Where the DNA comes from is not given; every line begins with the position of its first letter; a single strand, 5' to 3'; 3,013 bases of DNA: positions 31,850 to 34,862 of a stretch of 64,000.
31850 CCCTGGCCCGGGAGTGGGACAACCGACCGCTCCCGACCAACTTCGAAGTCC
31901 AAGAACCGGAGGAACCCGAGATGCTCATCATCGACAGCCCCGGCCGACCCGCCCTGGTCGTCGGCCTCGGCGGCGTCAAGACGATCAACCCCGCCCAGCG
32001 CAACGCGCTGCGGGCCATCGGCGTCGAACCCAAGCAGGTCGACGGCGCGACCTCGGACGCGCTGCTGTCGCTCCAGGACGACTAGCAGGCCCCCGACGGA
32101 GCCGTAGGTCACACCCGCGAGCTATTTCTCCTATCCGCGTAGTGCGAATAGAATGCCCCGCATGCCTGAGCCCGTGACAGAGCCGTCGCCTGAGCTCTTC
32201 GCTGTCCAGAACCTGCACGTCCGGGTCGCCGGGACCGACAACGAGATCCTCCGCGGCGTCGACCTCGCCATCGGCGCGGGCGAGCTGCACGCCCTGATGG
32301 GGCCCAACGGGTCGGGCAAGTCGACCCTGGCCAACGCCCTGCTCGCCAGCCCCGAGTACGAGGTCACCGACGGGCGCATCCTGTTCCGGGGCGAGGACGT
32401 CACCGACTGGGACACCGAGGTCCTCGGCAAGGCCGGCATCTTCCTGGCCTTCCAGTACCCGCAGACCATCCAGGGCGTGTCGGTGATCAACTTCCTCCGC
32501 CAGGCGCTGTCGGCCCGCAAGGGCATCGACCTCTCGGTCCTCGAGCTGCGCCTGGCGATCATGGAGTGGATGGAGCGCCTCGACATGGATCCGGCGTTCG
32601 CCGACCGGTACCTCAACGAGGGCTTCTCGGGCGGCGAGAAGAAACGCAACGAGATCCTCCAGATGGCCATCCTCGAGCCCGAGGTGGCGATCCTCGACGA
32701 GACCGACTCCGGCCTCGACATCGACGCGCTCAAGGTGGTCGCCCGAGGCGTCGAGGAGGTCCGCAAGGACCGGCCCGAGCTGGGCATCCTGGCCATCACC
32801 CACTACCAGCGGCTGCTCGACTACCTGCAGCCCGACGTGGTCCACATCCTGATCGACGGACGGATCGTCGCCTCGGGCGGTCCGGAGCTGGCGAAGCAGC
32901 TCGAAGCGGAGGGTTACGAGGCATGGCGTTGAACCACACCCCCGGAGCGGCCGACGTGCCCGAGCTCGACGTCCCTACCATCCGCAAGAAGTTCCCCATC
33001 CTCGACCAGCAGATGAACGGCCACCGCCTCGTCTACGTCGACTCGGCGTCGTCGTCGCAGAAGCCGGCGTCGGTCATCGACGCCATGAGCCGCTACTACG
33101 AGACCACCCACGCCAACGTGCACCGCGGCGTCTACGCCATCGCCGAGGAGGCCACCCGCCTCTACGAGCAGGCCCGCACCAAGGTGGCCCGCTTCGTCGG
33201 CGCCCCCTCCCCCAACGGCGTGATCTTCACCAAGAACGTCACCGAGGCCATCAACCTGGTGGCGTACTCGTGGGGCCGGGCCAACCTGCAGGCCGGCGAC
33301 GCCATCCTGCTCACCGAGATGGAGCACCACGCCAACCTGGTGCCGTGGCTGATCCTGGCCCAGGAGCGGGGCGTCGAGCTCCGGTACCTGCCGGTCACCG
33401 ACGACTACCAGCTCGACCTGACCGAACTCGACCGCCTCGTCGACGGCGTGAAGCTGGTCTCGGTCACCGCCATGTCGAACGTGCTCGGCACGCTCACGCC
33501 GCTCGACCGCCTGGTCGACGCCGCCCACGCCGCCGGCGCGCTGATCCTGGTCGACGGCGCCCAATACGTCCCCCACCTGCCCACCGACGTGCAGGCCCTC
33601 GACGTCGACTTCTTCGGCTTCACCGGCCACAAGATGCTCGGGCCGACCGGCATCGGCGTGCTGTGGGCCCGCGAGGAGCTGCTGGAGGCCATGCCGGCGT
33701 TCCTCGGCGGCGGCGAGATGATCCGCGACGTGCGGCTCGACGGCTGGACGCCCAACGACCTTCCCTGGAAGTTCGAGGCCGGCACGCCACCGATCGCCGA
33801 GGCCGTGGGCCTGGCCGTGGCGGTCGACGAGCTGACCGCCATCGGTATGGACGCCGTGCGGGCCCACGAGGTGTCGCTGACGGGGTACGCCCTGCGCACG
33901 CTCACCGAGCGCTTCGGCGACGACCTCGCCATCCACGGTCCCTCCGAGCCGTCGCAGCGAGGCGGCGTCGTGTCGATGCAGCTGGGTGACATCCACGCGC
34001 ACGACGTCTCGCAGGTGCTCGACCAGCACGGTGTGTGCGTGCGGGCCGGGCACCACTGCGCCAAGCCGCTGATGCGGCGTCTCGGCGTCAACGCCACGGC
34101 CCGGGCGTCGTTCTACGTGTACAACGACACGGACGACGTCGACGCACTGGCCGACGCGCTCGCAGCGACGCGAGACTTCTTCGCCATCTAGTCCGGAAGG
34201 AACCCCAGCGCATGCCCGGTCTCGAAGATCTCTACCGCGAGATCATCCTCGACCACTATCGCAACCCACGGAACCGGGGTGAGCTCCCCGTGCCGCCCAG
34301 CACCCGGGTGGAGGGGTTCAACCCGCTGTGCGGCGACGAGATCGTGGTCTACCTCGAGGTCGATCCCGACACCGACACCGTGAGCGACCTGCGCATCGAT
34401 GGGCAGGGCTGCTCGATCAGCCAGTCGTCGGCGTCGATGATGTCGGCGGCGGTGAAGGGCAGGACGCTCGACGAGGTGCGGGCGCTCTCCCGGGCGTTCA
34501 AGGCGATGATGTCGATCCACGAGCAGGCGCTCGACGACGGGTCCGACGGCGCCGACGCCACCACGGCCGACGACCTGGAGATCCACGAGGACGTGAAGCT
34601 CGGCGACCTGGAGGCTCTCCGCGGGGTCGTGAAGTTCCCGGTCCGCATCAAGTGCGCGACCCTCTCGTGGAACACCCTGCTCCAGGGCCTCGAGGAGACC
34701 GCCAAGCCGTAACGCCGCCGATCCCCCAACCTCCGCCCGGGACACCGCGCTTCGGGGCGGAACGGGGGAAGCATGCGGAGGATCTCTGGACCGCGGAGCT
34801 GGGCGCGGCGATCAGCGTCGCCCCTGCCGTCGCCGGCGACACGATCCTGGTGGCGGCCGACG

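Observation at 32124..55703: Shared 26-bp dyad operator links two separated suf operons (candidate undescribed Fe-S regulon)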

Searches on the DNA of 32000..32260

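Call 78: search_rna_families(source=window, start=32000, end=32260, threshold=evalue, max_evalue=1)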
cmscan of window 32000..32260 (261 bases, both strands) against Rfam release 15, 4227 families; matches with E-value up to 1: 0.
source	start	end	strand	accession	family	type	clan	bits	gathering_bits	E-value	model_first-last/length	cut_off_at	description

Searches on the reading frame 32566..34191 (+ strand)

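Call 8: search_protein_families(library=pfam, proteins=[window:32566-34191:+])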
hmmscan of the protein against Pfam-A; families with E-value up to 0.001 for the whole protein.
window:32566-34191:+ (541 aa): 3 families
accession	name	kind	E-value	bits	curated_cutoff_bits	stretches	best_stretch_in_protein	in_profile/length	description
PF00266.25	Aminotran_5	-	1.8e-134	448.9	21.5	1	156-528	1-371/371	Aminotransferase class-V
PF00155.27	Aminotran_1_2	-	3.5e-07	30.2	19.7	1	198-332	42-187/361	Aminotransferase class I and II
PF22580.2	KYNU_C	-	2e-05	24.9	27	1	431-492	1-61/90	Kynureninase C-terminal domain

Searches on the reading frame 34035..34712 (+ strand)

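Call 8: search_protein_families(library=pfam, proteins=[window:34035-34712:+])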
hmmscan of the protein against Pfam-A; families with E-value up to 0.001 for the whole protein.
window:34035-34712:+ (225 aa): 1 family
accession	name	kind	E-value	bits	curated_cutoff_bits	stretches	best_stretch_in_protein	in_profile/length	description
PF01592.21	NifU_N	-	6.1e-23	81.8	22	1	67-174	2-111/127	NifU-like N terminal domain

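Call 13: search_protein_families(library=ncbifam, proteins=[window:34035-34712:+])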
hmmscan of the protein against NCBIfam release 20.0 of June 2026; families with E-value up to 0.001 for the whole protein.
window:34035-34712:+ (225 aa): 4 families
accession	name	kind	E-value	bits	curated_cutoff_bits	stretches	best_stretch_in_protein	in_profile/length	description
TIGR01994.1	SUF_scaf_2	equivalog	7.4e-41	139.4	92.5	1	63-219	1-136/137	Fe-S cluster assembly sulfur transfer protein SufU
TIGR03419.1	NifU_clost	equivalog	2.6e-15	56.9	187.9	1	67-153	1-84/121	Fe-S cluster assembly scaffold protein NifU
TIGR01999.1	iscU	equivalog_domain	2.1e-10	40.8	192.4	1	67-152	1-87/124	Fe-S cluster assembly scaffold IscU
TIGR02000.1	NifU_proper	equivalog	2.6e-08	33.6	273.3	1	67-151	4-87/290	Fe-S cluster assembly protein NifU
